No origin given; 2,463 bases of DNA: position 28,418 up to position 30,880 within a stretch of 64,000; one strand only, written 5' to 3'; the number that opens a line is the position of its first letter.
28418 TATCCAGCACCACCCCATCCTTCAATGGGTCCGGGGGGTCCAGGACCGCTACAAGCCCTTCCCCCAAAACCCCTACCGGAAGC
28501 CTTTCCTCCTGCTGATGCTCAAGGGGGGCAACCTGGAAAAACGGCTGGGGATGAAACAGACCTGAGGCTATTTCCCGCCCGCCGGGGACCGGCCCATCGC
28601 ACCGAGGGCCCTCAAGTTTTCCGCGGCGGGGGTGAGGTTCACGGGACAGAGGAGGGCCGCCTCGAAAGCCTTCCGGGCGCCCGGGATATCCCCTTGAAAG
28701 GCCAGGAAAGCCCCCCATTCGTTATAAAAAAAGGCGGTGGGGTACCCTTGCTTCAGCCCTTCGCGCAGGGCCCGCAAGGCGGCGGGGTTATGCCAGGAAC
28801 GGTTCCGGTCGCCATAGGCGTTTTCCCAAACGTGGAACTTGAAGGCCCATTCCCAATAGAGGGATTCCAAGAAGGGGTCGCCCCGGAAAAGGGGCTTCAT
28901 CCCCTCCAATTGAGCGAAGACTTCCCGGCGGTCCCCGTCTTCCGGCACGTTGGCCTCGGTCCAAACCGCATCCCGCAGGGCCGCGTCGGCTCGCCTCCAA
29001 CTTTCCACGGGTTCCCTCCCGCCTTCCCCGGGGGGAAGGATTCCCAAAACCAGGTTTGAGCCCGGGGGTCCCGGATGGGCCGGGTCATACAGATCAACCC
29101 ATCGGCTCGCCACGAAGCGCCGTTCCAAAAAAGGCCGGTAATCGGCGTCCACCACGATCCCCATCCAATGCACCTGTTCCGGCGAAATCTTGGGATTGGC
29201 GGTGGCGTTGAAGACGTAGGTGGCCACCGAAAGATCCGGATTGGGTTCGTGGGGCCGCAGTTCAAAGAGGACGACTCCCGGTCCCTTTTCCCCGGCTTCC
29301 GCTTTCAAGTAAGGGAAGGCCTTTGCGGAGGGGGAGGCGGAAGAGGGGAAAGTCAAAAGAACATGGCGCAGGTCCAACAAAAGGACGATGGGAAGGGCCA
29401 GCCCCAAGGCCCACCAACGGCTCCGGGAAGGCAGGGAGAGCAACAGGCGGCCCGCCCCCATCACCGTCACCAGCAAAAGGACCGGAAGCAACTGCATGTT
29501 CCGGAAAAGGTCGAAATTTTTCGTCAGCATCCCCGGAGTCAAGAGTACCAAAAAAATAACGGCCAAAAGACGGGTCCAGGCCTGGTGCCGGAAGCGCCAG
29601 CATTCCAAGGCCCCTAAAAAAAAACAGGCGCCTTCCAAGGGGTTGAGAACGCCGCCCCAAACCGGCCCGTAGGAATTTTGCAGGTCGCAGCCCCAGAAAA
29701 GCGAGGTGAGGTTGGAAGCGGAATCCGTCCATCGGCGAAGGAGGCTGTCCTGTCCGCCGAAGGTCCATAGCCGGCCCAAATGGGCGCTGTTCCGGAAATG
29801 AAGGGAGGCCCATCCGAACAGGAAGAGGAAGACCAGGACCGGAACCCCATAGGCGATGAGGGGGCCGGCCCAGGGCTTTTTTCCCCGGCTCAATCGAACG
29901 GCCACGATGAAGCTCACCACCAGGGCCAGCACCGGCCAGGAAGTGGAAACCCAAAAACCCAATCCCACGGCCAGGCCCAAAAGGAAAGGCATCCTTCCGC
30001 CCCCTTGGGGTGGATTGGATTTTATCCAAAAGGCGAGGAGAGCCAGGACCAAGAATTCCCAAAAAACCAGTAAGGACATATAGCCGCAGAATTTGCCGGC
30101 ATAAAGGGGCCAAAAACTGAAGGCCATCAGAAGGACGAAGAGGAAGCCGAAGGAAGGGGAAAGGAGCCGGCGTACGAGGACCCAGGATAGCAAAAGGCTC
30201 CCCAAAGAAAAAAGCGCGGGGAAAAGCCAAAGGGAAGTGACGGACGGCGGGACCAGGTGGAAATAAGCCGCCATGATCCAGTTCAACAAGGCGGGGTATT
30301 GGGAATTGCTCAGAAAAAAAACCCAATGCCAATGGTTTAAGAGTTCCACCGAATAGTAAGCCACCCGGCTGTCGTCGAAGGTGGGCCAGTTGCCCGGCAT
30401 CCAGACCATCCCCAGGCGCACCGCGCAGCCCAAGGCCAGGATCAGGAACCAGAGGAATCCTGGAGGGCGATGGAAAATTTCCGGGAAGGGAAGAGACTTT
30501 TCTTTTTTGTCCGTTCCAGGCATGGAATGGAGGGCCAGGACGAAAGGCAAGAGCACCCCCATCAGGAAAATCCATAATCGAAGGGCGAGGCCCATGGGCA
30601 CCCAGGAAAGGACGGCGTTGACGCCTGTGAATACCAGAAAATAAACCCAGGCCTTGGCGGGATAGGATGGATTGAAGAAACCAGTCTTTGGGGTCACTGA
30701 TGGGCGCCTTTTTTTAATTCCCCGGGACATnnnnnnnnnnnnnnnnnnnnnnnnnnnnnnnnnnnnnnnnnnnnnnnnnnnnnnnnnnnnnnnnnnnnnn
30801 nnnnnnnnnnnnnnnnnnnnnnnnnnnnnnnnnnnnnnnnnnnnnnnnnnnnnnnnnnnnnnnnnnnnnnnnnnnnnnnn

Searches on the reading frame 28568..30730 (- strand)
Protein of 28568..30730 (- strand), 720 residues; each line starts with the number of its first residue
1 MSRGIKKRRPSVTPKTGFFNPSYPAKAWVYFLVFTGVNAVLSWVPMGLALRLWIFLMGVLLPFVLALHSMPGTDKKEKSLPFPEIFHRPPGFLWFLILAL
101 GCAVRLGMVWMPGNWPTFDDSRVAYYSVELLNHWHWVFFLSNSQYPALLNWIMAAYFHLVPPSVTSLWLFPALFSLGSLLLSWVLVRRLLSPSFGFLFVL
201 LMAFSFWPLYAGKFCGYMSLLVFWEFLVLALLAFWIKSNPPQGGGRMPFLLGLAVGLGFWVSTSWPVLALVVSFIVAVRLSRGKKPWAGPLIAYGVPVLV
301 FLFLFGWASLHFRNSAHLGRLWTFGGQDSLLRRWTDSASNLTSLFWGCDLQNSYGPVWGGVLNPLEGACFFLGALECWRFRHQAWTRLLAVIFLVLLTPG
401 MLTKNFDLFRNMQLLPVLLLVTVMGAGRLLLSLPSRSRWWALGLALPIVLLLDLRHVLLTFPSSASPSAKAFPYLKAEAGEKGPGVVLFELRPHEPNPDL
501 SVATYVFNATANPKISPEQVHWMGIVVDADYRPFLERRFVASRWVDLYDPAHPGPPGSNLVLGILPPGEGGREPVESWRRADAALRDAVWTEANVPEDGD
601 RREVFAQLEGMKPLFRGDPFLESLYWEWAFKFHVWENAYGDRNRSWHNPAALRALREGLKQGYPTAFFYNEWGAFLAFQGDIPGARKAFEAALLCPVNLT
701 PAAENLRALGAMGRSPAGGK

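Call 54: find_encoding_contigs(protein=window:28568-30730:-, flank=10000, max_places=1)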
Protein window:28568-30730:- (720 aa): 1 contig read that carries it; 1 place shown.
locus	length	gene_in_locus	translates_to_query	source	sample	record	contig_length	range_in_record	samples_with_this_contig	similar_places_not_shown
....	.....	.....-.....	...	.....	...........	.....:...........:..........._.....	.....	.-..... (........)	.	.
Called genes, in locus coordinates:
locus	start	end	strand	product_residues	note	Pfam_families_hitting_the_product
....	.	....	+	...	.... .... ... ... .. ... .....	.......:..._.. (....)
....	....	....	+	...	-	-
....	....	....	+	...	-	-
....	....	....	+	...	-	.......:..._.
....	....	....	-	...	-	-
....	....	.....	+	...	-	-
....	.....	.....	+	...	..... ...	-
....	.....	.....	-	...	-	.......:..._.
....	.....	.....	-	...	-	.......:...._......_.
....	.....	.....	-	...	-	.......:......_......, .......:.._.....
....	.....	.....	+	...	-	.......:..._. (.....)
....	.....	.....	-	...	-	?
